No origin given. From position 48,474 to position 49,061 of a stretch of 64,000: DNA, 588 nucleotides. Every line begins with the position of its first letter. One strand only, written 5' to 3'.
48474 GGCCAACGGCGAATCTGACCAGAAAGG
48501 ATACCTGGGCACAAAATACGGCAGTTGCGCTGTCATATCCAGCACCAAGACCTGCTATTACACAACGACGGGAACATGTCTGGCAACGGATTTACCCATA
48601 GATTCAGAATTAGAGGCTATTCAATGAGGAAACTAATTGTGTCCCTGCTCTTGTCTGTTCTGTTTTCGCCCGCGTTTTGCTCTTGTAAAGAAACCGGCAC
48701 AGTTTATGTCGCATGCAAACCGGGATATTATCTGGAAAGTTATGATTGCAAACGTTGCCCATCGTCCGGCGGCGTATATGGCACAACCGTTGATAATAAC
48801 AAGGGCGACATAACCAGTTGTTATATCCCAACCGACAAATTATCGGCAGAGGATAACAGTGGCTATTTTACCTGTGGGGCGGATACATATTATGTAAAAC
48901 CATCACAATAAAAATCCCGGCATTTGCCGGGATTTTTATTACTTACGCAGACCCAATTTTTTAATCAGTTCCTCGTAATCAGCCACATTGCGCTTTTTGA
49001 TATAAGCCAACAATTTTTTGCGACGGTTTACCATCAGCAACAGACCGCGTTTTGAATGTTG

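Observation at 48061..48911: Second riboswitch-like leader controlling two tandem small Cys-rich secreted proteins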

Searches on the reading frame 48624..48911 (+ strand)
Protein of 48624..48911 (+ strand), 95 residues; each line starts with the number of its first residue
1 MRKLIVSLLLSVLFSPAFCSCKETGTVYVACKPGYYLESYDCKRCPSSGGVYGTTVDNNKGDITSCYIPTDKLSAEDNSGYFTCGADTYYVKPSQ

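Call 9: search_protein_families(library=pfam, proteins=[window:48624-48911:+], max_evalue=10)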
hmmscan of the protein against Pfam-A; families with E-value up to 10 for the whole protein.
window:48624-48911:+ (95 aa): 1 family
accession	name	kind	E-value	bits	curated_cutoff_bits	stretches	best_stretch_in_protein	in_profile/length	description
PF09227.15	Bubble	-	0.0059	17.3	23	1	17-51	26-58/64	Bubble protein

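Call 10: search_protein_families(library=ncbifam, proteins=[window:48624-48911:+], max_evalue=10)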
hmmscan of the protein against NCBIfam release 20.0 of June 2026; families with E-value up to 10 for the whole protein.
window:48624-48911:+ (95 aa): 0 families

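Call 68: find_homologous_proteins(query=window:48624-48911:+, max_evalue=0.01)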
Query window:48624-48911:+ (95 aa): 22 proteins with E <= 0.01 among 23 candidates.
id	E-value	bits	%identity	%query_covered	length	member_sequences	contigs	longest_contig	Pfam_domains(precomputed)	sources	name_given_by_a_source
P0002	6.1e-54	198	93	100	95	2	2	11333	-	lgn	-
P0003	1.2e-24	104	69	68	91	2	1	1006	-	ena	-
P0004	2.1e-22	97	58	95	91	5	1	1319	-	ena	-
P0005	8.4e-22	95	51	97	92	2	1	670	-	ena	-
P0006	1.5e-21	94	52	95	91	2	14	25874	-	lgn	-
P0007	1.1e-20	91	49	97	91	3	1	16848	-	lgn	-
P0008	2.1e-20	91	64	73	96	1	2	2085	-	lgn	-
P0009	2.8e-20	90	52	95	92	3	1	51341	-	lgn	-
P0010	4.6e-20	90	55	97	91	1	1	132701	-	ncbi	-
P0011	5.9e-20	89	54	95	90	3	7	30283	-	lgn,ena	-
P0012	5.9e-20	89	54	95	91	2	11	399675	-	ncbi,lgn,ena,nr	ncbi:MAG: hypothetical protein IJX89_04950 [Alphaproteobacteria bacterium]|nr:hypothetical protein [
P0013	1.5e-19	88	56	83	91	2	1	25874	-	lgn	-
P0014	3.3e-19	87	51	95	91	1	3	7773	-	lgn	-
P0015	5.6e-19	86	51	95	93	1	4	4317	-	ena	-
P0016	1.1e-18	85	53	95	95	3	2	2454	-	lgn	-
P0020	3.0e-17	81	60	77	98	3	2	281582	-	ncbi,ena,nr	ncbi:MAG: hypothetical protein K2L25_00315 [Alphaproteobacteria bacterium]|nr:hypothetical protein [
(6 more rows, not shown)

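Call 70: find_encoding_contigs(protein=P0012, flank=3000, max_places=4)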
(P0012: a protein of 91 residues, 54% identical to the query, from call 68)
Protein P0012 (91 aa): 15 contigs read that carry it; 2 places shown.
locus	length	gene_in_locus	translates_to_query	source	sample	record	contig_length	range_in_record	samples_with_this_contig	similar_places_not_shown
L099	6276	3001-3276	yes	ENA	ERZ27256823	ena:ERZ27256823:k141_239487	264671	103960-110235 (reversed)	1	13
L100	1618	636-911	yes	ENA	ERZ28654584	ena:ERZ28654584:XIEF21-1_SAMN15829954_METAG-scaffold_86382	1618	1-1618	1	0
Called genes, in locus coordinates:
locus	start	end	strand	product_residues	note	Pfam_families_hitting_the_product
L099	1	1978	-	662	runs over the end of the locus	PF00133:tRNA-synt_1 (weak), PF09334:tRNA-synt_1g, PF08264:Anticodon_1 (weak), PF19303:Anticodon_3, PF01588:tRNA_bind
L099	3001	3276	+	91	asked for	-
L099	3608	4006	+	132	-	PF01541:GIY-YIG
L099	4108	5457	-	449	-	PF00289:Biotin_carb_N, PF02222:ATP-grasp, PF02786:CPSase_L_D2, PF07478:Dala_Dala_lig_C (weak), PF02785:Biotin_carb_C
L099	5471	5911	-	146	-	PF00364:Biotin_lipoyl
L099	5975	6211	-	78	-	PF01809:YidD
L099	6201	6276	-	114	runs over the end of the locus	PF00825:Ribonuclease_P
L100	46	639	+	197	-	-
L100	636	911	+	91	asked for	-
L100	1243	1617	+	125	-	?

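Call 71: find_encoding_contigs(protein=P0020, flank=3000, max_places=3)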
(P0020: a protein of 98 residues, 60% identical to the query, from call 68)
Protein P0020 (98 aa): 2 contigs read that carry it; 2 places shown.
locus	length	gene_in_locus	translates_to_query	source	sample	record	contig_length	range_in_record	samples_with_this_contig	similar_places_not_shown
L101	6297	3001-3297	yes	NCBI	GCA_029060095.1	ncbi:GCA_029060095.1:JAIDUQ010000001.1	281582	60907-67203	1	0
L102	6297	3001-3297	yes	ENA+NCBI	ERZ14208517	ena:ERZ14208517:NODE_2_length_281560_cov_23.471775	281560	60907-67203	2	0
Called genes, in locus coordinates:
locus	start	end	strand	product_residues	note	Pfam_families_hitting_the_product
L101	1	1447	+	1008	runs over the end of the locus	PF00133:tRNA-synt_1, PF09334:tRNA-synt_1g (faint), PF08264:Anticodon_1, PF19302:DUF5915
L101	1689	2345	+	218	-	PF00730:HhH-GPD, PF00633:HHH (weak)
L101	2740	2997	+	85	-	-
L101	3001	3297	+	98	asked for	-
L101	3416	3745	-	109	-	-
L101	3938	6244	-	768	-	PF01588:tRNA_bind, PF03483:B3_4, PF03484:B5, PF17759:tRNA_synthFbeta, PF03147:FDX-ACB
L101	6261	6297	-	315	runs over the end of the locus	PF02912:Phe_tRNA-synt_N, PF01409:tRNA-synt_2d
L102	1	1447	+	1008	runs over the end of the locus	PF00133:tRNA-synt_1, PF09334:tRNA-synt_1g (faint), PF08264:Anticodon_1, PF19302:DUF5915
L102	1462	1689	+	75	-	-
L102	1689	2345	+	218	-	PF00730:HhH-GPD, PF00633:HHH (weak)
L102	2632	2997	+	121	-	-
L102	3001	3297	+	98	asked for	-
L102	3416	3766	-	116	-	-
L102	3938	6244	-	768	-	PF01588:tRNA_bind, PF03483:B3_4, PF03484:B5, PF17759:tRNA_synthFbeta, PF03147:FDX-ACB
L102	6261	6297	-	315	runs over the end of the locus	PF02912:Phe_tRNA-synt_N, PF01409:tRNA-synt_2d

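Call 72: find_encoding_contigs(protein=P0010, flank=3000, max_places=3)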
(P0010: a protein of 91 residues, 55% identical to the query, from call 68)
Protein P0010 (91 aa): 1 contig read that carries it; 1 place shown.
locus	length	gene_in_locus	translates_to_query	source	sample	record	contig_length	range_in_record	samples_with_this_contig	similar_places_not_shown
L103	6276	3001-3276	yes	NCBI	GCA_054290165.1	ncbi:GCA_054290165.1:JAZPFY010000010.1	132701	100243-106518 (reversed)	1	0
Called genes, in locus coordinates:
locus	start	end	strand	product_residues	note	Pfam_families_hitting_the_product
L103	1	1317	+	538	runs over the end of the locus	PF13432:TPR_16 (faint), PF00515:TPR_1 (faint), PF07719:TPR_2 (faint), PF13181:TPR_8 (faint), PF13371:TPR_9 (faint), PF13428:TPR_14 (faint)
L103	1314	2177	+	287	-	PF01210:NAD_Gly3P_dh_N, PF07479:NAD_Gly3P_dh_C, PF20618:GPD_NAD_C_bact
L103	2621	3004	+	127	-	-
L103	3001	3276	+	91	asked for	-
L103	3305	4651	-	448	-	PF00289:Biotin_carb_N, PF02222:ATP-grasp, PF02786:CPSase_L_D2, PF07478:Dala_Dala_lig_C (weak), PF02785:Biotin_carb_C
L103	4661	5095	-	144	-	PF00364:Biotin_lipoyl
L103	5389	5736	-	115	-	PF00825:Ribonuclease_P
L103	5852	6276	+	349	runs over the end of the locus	PF06723:MreB_Mbl, PF00022:Actin, PF00012:HSP70, PF14450:FtsA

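Call 104: predict_structure(alignment_id=A7)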
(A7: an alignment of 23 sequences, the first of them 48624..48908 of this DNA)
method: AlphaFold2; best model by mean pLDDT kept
length: 95 residues; sequences in the alignment: 23
mean_pLDDT: 49.1   pTM: 0.27
mean pLDDT of the five models: 49.1, 44.0, 43.8, 42.5, 42.5
residues with pLDDT >= 90: 0; 70-90: 6; 50-70: 32; < 50: 57
segments of 3 or more residues with pLDDT < 50: 19-25, 48-95
pLDDT, mean of each block of 10 residues (from residue 1): 68 60 48 60 54 41 43 40 36 33
secondary structure, 60 per line:
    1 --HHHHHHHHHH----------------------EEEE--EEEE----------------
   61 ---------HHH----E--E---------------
elements in order: H3-12 E35-38 E41-44
